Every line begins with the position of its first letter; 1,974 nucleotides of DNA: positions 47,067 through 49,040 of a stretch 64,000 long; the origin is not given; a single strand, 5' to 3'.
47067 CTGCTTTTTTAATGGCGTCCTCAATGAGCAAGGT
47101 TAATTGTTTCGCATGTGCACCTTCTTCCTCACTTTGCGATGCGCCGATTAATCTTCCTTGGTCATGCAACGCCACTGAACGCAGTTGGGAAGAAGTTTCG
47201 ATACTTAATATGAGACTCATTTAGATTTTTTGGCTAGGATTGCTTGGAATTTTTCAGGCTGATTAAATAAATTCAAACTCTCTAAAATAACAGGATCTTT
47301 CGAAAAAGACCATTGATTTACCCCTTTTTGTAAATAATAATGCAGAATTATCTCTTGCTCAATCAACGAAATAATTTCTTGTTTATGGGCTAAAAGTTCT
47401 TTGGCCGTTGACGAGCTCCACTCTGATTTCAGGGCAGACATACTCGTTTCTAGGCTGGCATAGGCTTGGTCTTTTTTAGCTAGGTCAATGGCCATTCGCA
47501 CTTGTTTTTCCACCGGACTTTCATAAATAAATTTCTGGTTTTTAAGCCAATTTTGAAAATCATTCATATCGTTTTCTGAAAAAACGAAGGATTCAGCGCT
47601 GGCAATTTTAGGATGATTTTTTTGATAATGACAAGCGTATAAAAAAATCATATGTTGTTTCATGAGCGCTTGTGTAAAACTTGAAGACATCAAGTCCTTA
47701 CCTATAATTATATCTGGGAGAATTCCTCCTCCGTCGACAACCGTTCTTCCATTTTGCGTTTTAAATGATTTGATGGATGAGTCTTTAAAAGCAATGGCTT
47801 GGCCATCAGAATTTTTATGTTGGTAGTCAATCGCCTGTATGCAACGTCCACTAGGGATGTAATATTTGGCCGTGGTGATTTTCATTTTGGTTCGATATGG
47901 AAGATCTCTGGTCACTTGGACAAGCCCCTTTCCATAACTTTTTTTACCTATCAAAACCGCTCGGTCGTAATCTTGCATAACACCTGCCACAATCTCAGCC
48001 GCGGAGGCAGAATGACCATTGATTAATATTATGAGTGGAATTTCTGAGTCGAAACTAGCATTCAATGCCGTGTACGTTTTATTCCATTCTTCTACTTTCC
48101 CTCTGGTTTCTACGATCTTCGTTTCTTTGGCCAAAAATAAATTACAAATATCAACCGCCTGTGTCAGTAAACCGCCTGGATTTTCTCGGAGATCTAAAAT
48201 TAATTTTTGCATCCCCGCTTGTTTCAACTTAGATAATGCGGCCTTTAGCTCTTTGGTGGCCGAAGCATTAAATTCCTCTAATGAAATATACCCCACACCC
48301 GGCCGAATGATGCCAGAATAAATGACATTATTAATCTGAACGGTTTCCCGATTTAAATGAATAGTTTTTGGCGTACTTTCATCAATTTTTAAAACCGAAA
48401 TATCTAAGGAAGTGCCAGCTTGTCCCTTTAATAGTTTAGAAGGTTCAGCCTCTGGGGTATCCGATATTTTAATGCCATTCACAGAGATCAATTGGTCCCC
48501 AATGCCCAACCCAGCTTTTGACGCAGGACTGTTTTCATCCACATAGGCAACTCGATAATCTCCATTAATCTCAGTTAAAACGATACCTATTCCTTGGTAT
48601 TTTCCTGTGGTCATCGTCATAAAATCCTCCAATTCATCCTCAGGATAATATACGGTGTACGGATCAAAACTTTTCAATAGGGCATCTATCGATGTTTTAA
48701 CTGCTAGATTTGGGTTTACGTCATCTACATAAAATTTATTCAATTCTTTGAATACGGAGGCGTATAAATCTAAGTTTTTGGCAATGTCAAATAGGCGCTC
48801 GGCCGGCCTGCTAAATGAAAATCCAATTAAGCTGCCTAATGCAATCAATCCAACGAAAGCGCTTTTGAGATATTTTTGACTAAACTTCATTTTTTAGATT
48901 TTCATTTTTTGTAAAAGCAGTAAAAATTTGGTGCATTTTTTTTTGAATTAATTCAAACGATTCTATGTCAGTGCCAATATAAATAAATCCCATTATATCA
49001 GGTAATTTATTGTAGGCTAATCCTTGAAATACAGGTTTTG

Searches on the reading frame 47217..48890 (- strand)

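Call 73: search_protein_families(library=pfam, proteins=[window:47217-48890:-], max_evalue=0.00001)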
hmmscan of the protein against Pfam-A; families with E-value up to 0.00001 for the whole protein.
window:47217-48890:- (557 aa): 4 families
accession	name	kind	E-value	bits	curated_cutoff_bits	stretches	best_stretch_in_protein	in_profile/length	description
PF03572.23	Peptidase_S41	-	5e-50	169.7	24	1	199-353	2-156/165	Peptidase family S41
PF17820.7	PDZ_6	-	5.7e-10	39.2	27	1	114-166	2-52/54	PDZ domain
PF13180.12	PDZ_2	-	9.1e-10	39.1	27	1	100-169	2-70/80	PDZ domain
PF00595.29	PDZ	-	2.4e-07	31.5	23.2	1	97-162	8-76/81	PDZ domain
